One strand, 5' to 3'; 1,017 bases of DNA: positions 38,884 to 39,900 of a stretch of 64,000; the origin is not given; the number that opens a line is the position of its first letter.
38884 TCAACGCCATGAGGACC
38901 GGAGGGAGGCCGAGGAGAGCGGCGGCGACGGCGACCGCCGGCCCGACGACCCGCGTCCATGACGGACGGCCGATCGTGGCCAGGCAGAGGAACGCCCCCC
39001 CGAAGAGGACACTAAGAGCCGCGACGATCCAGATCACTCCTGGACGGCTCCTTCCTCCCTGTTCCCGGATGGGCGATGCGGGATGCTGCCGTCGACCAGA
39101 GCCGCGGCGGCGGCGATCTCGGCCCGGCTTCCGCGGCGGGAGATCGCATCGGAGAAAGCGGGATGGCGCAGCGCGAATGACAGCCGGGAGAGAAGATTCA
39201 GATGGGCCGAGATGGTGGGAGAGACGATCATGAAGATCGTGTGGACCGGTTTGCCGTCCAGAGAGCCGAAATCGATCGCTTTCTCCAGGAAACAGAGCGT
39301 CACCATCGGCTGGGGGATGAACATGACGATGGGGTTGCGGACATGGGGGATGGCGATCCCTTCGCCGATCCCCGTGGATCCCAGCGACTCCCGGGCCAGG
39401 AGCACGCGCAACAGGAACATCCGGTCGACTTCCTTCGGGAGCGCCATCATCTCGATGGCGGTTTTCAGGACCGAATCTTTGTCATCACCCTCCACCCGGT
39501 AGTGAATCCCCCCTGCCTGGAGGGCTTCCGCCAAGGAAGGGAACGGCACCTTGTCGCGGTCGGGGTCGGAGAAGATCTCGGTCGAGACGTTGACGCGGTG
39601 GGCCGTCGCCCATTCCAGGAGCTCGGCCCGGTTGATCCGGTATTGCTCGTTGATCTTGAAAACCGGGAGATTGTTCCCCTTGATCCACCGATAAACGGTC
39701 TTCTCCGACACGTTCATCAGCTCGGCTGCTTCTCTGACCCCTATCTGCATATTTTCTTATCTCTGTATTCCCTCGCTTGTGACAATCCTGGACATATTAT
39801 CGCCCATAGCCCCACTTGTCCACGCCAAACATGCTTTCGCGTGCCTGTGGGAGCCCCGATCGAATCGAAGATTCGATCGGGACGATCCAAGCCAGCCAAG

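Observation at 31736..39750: Ehr-like (hydrogenase-related) membrane complex operon headed by an HTH-PTS-EIIA regulator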

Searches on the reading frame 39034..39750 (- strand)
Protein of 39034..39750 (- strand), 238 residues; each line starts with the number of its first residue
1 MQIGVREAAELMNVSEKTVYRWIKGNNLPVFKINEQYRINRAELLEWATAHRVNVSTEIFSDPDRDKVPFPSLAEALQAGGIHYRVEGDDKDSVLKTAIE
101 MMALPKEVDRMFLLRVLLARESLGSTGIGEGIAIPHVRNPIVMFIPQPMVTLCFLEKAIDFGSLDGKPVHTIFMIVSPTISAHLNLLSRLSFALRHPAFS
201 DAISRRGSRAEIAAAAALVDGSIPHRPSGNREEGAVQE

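Call 5: search_protein_families(library=pfam, proteins=[window:39034-39750:-], max_evalue=0.01)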
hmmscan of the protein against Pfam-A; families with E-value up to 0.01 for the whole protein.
window:39034-39750:- (238 aa): 7 families
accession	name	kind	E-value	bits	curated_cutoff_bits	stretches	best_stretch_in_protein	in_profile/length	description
PF00359.27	PTS_EIIA_2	-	1.3e-24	87.3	27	1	77-213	3-138/144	Phosphoenolpyruvate-dependent sugar phosphotransferase system, EIIA 2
PF12728.13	HTH_17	-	3.1e-14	53.4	27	1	5-51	4-50/51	Helix-turn-helix domain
PF13518.12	HTH_28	-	6.3e-06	26.6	25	1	5-26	15-36/52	Helix-turn-helix domain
PF13551.12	HTH_29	-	2.4e-05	24.8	28.1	1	5-24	15-34/64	Winged helix-turn helix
PF13384.12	HTH_23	-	3.1e-05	24.1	24.6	1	4-25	19-40/50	Homeodomain-like domain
PF08281.18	Sigma70_r4_2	-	0.0042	17.1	25.7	0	6-23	30-47/54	Sigma-70, region 4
PF13542.12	HTH_Tnp_ISL3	-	0.0054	16.6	27.4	0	5-24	29-48/51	Helix-turn-helix domain of transposase family ISL3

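Call 6: search_protein_families(library=ncbifam, proteins=[window:39034-39750:-], max_evalue=0.01)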
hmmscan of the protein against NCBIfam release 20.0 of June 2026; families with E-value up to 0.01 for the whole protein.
window:39034-39750:- (238 aa): 12 families
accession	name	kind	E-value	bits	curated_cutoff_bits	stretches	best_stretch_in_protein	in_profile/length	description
TIGR00848.1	fruA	subfamily_domain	3.3e-21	75.5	103.5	1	82-201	7-127/129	fructose PTS transporter subunit IIA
TIGR01419.1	nitro_reg_IIA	equivalog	5.9e-16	58.6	138.7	1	73-212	2-139/145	PTS IIA-like nitrogen regulatory protein PtsN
NF007389.0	PRK09913.1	equivalog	7.6e-16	58.4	151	1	77-212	4-138/148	PTS fructose transporter subunit IIA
TIGR01764.1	excise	domain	2.1e-12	47.2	28.8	1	5-49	4-48/49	excisionase family DNA-binding protein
NF008145.0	PRK10896.1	equivalog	1.7e-11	44.1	221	1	74-191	11-128/161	PTS IIA-like nitrogen regulatory protein PtsN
NF047737.1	antiphage_MADS1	equivalog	1.5e-10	41.1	80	1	5-47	6-48/49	methylation-associated defense system helix-turn-helix domain-containing protein MAD1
NF007293.0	PRK09765.1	equivalog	5.4e-06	25.2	763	1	103-212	35-145/639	PTS 2-O-a-mannosyl-D-glycerate transporter subunit IIABC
NF010351.0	PRK13779.1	equivalog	3.7e-05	22.8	766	1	77-194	4-117/503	bifunctional PTS system fructose-specific transporter subunit IIA/HPr protein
NF011663.0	PRK15083.1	subfamily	6.9e-05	21.1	589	1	76-205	496-623/639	PTS mannitol transporter subunit IICBA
NF008319.0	PRK11109.1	equivalog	0.00026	20.4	302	1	80-212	7-135/376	fused PTS fructose transporter subunit IIA/HPr protein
NF046037.1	carphisopro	domain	0.00062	19.9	38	1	4-30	10-36/54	carph-isopro domain-containing protein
NF033518.0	transpos_IS607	equivalog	0.0093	15.5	110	0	7-46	2-42/187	IS607 family transposase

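Call 40: find_homologous_proteins(query=window:39034-39750:-, max_evalue=0.00001)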
Query window:39034-39750:- (238 aa): 7585 proteins with E <= 0.00001 among 8000 candidates; the best 120 are listed.
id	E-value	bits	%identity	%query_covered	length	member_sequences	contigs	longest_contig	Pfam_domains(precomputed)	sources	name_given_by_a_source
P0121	9.1e-146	501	96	100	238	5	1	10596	PF12728.14,PF13518.13,PF00359.28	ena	-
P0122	4.7e-129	447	88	95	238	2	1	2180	PF12728.14,PF00359.28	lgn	-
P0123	5.9e-119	414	79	99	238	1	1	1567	PF12728.14,PF00359.28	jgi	jgi:PTS system nitrogen regulatory IIA component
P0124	2.1e-110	386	71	100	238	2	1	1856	PF12728.14,PF00359.28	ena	-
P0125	7.3e-107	374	70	99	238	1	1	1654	PF12728.14,PF00359.28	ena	-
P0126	8.0e-107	374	72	97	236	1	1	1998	PF12728.14,PF13518.13,PF00359.28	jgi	jgi:PTS system nitrogen regulatory IIA component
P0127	9.6e-107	374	70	100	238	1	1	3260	PF12728.14,PF00359.28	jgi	jgi:nitrogen PTS system EIIA component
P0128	2.5e-105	369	71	95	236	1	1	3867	PF12728.14,PF00359.28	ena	-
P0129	3.6e-105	369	71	98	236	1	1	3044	PF12728.14,PF00359.28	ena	-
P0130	4.6e-103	362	67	99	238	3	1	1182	PF12728.14,PF13551.13,PF00359.28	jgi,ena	-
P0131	7.8e-102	358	67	100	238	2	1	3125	PF12728.14,PF00359.28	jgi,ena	-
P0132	9.1e-102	358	67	99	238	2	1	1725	PF12728.14,PF00359.28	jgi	jgi:nitrogen PTS system EIIA component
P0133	1.3e-101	357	70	94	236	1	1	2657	PF12728.14,PF00359.28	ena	-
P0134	4.5e-101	355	67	97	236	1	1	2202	PF12728.14,PF00359.28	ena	-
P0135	5.0e-101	355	69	95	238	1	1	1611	PF12728.14,PF13518.13,PF00359.28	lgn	-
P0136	1.1e-100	354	68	95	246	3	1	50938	PF12728.14,PF00359.28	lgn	-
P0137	1.3e-100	354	67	94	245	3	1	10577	PF12728.14,PF00359.28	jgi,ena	-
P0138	1.4e-100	354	67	100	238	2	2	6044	PF12728.14,PF00359.28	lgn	-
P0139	2.1e-100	353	66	99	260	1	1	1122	PF12728.14,PF13518.13,PF00359.28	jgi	jgi:PTS system nitrogen regulatory IIA component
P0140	3.8e-100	352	69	95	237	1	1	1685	PF12728.14,PF00359.28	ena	-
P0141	4.4e-100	352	68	96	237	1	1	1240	PF12728.14,PF00359.28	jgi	jgi:nitrogen PTS system EIIA component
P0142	9.6e-100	351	68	98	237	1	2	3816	PF12728.14,PF13384.13,PF13518.13,PF00359.28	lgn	-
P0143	1.7e-99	350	68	98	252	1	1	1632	PF12728.14,PF00359.28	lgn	-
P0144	2.5e-99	350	69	95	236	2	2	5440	PF12728.14,PF00359.28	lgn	-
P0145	8.0e-99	348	64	100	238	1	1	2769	PF12728.14,PF00359.28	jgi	jgi:nitrogen PTS system EIIA component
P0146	8.2e-99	348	68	95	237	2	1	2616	PF12728.14,PF13384.13,PF13518.13,PF00359.28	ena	-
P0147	4.0e-98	346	64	100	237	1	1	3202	PF12728.14,PF00359.28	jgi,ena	-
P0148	5.8e-98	345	66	99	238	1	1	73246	PF12728.14,PF13518.13,PF00359.28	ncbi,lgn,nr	ncbi:MAG: PTS sugar transporter subunit IIA [Verrucomicrobia bacterium]|nr:PTS sugar transporter sub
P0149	9.0e-98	344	66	99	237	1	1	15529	PF12728.14,PF13518.13,PF00359.28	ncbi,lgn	-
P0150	1.3e-97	344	68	95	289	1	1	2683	PF12728.14,PF00359.28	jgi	jgi:nitrogen PTS system EIIA component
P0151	1.8e-97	344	67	98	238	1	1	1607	PF12728.14,PF00359.28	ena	-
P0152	2.5e-97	343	67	89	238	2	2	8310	PF12728.14,PF00359.28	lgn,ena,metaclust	metaclust:\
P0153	5.2e-97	342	68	93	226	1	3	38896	PF12728.14,PF00359.28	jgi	jgi:PTS system nitrogen regulatory IIA component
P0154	7.6e-97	341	67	94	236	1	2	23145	PF12728.14,PF00359.28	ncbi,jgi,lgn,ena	ncbi:MAG: PTS sugar transporter subunit IIA [bacterium]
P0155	2.2e-96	340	65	96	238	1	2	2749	PF12728.14,PF00359.28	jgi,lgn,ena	-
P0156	3.6e-96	339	68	94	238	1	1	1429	PF12728.14,PF13518.13,PF00359.28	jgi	jgi:nitrogen PTS system EIIA component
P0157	3.8e-96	339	66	100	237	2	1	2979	PF12728.14,PF00359.28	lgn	-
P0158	5.7e-96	339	65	98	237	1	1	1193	PF12728.14,PF00376.30,PF00359.28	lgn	-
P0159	6.1e-96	338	67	97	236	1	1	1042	PF12728.14,PF13551.13,PF13518.13,PF00359.28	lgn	-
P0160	1.1e-95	338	68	94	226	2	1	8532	PF12728.14,PF00359.28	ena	-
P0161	1.2e-95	338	65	95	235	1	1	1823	PF12728.14,PF00359.28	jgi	-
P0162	1.9e-95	337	63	95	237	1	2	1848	PF12728.14,PF00359.28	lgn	-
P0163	2.1e-95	337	65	95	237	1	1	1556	PF12728.14,PF13384.13,PF00359.28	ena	-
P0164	3.0e-95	336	66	94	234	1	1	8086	PF12728.14,PF00376.30,PF00359.28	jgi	jgi:nitrogen PTS system EIIA component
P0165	4.8e-95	336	66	94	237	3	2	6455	PF12728.14,PF00359.28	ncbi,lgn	-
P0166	6.5e-95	335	66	93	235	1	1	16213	PF12728.14,PF13518.13,PF00359.28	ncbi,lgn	-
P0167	1.0e-94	334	62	96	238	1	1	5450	PF12728.14,PF00359.28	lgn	-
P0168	1.8e-94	334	69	93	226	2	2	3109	PF12728.14,PF00359.28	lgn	-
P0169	2.1e-94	333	65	94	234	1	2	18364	PF12728.14,PF00376.30,PF00359.28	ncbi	ncbi:MAG: PTS sugar transporter subunit IIA [Pirellulales bacterium]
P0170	2.3e-94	333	68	93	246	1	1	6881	PF12728.14,PF00376.30,PF13384.13,PF00359.28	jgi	jgi:nitrogen PTS system EIIA component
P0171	6.7e-94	332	63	99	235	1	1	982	PF12728.14,PF13384.13,PF00359.28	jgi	jgi:nitrogen PTS system EIIA component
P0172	8.7e-94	331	63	98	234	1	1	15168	PF12728.14,PF00359.28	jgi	jgi:PTS system nitrogen regulatory IIA component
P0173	9.5e-94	331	63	98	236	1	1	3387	PF12728.14,PF00359.28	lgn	-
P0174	1.0e-93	331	65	95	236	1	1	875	PF12728.14,PF00376.30,PF13384.13,PF00359.28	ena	-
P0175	1.5e-93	331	64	98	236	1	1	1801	PF12728.14,PF00359.28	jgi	jgi:nitrogen PTS system EIIA component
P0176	1.5e-93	331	64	98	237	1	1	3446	PF12728.14,PF00376.30,PF00359.28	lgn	-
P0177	1.9e-93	330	65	97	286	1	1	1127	PF12728.14,PF00376.30,PF13384.13,PF00359.28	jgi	jgi:PTS system nitrogen regulatory IIA component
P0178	2.0e-93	330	64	94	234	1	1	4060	PF12728.14,PF00376.30,PF00359.28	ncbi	-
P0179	2.0e-93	330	65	94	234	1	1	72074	PF12728.14,PF00359.28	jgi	jgi:PTS system nitrogen regulatory IIA component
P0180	2.5e-93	330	65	94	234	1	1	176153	PF12728.14,PF00359.28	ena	-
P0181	3.4e-93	330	67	93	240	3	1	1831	PF12728.14,PF00376.30,PF13384.13,PF00359.28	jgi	jgi:PTS system nitrogen regulatory IIA component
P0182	4.0e-93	329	67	93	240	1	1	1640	PF12728.14,PF00376.30,PF13384.13,PF00359.28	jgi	jgi:nitrogen PTS system EIIA component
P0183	4.6e-93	329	64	94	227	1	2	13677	PF12728.14,PF00359.28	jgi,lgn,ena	jgi:PTS system nitrogen regulatory IIA component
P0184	5.3e-93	329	67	90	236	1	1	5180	PF12728.14,PF00376.30,PF00359.28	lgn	-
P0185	5.6e-93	329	68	92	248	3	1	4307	PF12728.14,PF00376.30,PF13384.13,PF00359.28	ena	-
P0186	5.7e-93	329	65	94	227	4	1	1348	PF12728.14,PF00359.28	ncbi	-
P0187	9.5e-93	328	68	92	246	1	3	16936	PF12728.14,PF00376.30,PF13384.13,PF00359.28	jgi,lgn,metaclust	metaclust:\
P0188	1.2e-92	328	61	100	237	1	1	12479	PF12728.14,PF13384.13,PF00359.28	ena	-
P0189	1.4e-92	327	66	94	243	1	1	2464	PF12728.14,PF00359.28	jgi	jgi:nitrogen PTS system EIIA component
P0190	1.6e-92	327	65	94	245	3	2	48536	PF12728.14,PF00359.28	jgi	jgi:PTS system nitrogen regulatory IIA component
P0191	1.9e-92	327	67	88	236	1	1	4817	PF12728.14,PF00359.28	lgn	-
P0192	4.5e-92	326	62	99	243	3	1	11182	PF12728.14,PF00359.28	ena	-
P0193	5.0e-92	326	66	92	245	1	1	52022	PF12728.14,PF00376.30,PF13384.13,PF00359.28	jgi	jgi:nitrogen PTS system EIIA component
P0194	5.3e-92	326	66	92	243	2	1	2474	PF12728.14,PF00376.30,PF13384.13,PF00359.28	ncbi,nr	ncbi:MAG: PTS sugar transporter subunit IIA, partial [Planctomycetota bacterium]|nr:PTS sugar transp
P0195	5.8e-92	325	66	94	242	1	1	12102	PF12728.14,PF00359.28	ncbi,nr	ncbi:MAG: PTS sugar transporter subunit IIA [Planctomycetaceae bacterium]|nr:PTS sugar transporter s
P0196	5.8e-92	325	64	94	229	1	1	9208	PF12728.14,PF00359.28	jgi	jgi:nitrogen PTS system EIIA component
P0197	6.7e-92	325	63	94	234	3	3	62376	PF12728.14,PF00359.28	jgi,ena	jgi:PTS system nitrogen regulatory IIA component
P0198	7.9e-92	325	65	94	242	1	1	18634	PF12728.14,PF00359.28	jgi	jgi:nitrogen PTS system EIIA component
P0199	8.1e-92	325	65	93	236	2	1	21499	PF12728.14,PF00376.30,PF00359.28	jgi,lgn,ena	-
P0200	9.2e-92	325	61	96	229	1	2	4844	PF12728.14,PF00359.28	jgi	jgi:PTS system nitrogen regulatory IIA component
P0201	1.1e-91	325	61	97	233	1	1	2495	PF12728.14,PF00359.28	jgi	jgi:PTS system nitrogen regulatory IIA component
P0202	1.9e-91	324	64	94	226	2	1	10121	PF12728.14,PF00359.28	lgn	-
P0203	1.9e-91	324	62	100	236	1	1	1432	PF12728.14,PF00359.28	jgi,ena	-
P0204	2.4e-91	323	63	99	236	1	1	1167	PF12728.14,PF00359.28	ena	-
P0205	2.5e-91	323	63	94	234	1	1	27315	PF12728.14,PF00376.30,PF00359.28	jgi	jgi:PTS system nitrogen regulatory IIA component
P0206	2.6e-91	323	62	96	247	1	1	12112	PF12728.14,PF00359.28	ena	-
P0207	3.2e-91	323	64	96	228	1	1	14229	PF12728.14,PF00359.28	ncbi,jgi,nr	ncbi:MAG TPA: PTS fructose transporter subunit IIA [Planctomycetaceae bacterium]|nr:PTS fructose tra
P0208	3.5e-91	323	65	94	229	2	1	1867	PF12728.14,PF00359.28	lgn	-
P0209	3.7e-91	323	63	94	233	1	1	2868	PF12728.14,PF00359.28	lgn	-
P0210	3.9e-91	323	65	94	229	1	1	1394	PF12728.14,PF00359.28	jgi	jgi:nitrogen PTS system EIIA component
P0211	4.0e-91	323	61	98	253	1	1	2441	PF12728.14,PF00359.28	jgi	jgi:nitrogen PTS system EIIA component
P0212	4.0e-91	323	63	96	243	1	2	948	PF12728.14,PF00376.30,PF13384.13,PF00359.28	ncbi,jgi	-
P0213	4.1e-91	323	63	94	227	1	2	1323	PF12728.14,PF00359.28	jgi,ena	jgi:PTS system nitrogen regulatory IIA component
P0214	4.2e-91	323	66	92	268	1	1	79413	PF12728.14,PF00376.30,PF00359.28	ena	-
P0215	5.0e-91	322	65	94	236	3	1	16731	PF12728.14,PF00359.28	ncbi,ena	-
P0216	6.3e-91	322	64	95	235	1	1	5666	PF12728.14,PF00376.30,PF00359.28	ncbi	-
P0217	6.4e-91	322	63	95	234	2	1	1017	PF12728.14,PF00359.28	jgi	jgi:PTS system nitrogen regulatory IIA component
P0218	7.0e-91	322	61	96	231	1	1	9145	PF12728.14,PF00359.28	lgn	-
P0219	7.5e-91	322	62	96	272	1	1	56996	PF12728.14,PF00359.28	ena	-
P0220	7.8e-91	322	65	94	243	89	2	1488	PF12728.14,PF00359.28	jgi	jgi:PTS system nitrogen regulatory IIA component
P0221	8.1e-91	322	63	95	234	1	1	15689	PF12728.14,PF00359.28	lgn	-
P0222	8.7e-91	322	64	95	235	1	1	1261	PF12728.14,PF00376.30,PF00359.28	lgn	-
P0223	9.1e-91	322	63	99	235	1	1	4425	PF12728.14,PF00376.30,PF13384.13,PF00359.28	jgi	jgi:PTS system nitrogen regulatory IIA component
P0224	9.4e-91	322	65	94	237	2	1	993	PF12728.14,PF00359.28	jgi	jgi:PTS system nitrogen regulatory IIA component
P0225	9.4e-91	322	65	94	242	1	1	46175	PF12728.14,PF00359.28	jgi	jgi:nitrogen PTS system EIIA component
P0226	9.5e-91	321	64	92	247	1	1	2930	PF12728.14,PF00376.30,PF00359.28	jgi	jgi:nitrogen PTS system EIIA component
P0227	1.0e-90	321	63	94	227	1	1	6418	PF12728.14,PF00359.28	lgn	-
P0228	1.1e-90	321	63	96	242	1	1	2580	PF12728.14,PF00359.28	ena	-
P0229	1.2e-90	321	64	95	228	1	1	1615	PF12728.14,PF00359.28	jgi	jgi:nitrogen PTS system EIIA component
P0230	1.4e-90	321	63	92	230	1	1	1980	PF12728.14,PF00359.28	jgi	jgi:PTS system nitrogen regulatory IIA component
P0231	1.4e-90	321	64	94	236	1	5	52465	PF12728.14,PF00359.28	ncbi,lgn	-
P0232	1.4e-90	321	67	94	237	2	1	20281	PF12728.14,PF00359.28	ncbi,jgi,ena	jgi:PTS system nitrogen regulatory IIA component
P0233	1.6e-90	321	65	94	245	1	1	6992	PF12728.14,PF00359.28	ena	-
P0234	1.6e-90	321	63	95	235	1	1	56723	PF12728.14,PF00376.30,PF00359.28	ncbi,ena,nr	ncbi:MAG TPA: PTS sugar transporter subunit IIA [Candidatus Eisenbacteria bacterium]|nr:PTS sugar tr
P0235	1.7e-90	321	65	94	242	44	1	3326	PF12728.14,PF00359.28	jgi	jgi:nitrogen PTS system EIIA component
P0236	1.7e-90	321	63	94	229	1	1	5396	PF12728.14,PF00359.28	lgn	-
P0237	1.8e-90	321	61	98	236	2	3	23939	PF12728.14,PF00359.28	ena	-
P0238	3.0e-90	320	65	92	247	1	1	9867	PF12728.14,PF00359.28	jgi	jgi:nitrogen PTS system EIIA component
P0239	3.2e-90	320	63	98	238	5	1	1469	PF12728.14,PF00359.28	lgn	-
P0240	3.3e-90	320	61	94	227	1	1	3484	PF12728.14,PF00359.28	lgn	-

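Call 66: search_protein_families(library=padloc, proteins=[window:39034-39750:-], max_evalue=0.001)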
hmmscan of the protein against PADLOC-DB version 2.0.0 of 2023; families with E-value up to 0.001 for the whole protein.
window:39034-39750:- (238 aa): 1 family
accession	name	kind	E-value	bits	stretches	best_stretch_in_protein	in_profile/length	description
PDLC04133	mad1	-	3.2e-07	28.5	1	4-47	7-50/60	mads_1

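Call 68: search_solved_structures(query=window:39034-39750:-, max_evalue=0.001, show_alignments=3)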
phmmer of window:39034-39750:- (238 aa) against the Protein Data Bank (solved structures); distinct sequences matched with E-value up to 0.001: 4.
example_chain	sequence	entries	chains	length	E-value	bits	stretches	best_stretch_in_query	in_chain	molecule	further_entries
2a0j_A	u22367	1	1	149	2.4e-11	47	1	105-214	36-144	PTS system, nitrogen regulatory IIA protein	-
3urr_A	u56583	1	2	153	1.2e-10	44.7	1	110-194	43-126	PTS IIA-like nitrogen-regulatory protein PtsN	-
4gqx_A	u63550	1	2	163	1.4e-10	44.5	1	110-194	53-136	PTS IIA-like nitrogen-regulatory protein PtsN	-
1a6j_A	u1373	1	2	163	4.7e-09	39.5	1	85-194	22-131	NITROGEN REGULATORY IIA PROTEIN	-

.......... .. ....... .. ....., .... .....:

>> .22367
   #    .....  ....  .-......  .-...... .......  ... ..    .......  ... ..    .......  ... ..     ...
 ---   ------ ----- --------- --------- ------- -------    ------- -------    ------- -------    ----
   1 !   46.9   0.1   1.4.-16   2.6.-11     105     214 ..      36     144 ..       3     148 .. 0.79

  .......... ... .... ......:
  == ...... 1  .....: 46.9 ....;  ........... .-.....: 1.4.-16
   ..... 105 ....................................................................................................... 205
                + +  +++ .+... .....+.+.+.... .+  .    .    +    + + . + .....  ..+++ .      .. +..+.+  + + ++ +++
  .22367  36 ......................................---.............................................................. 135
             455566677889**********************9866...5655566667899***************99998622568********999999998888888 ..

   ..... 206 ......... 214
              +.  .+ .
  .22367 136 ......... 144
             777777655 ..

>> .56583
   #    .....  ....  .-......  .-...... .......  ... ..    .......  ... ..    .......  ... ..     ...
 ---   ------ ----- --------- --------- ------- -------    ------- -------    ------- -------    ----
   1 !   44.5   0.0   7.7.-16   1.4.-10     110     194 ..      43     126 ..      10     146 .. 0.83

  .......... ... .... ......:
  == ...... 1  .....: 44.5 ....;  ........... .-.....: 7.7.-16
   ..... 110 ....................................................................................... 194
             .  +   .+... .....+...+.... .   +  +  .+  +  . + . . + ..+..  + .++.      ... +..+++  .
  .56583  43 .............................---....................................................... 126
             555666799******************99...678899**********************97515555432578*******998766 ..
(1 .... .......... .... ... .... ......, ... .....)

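Call 81: predict_structure(alignment_id=A2)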
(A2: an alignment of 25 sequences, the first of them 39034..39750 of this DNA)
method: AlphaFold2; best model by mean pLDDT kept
length: 238 residues; sequences in the alignment: 25
mean_pLDDT: 85.2   pTM: 0.66
mean pLDDT of the five models: 85.2, 83.6, 82.6, 68.1, 63.7
residues with pLDDT >= 90: 126; 70-90: 79; 50-70: 20; < 50: 13
segments of 3 or more residues with pLDDT < 50: 229-238
pLDDT, mean of each block of 10 residues (from residue 1): 88 92 92 90 79 74 60 94 96 95 87 89 83 85 75 97 90 90 89 95 97 96 64 40
secondary structure, 60 per line:
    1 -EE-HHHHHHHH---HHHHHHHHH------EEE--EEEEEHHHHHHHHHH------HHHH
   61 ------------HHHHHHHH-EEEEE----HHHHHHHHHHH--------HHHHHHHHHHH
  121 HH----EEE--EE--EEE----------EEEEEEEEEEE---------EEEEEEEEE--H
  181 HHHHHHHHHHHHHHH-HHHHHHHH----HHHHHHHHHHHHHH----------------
elements in order: H5-12 H16-24 E31-33 E36-40 H41-50 H57-60 H73-80 E82-86 H91-101 H110-122 E127-129 E136-138 E149-159 E169-177 H180-195 H197-204 H209-222
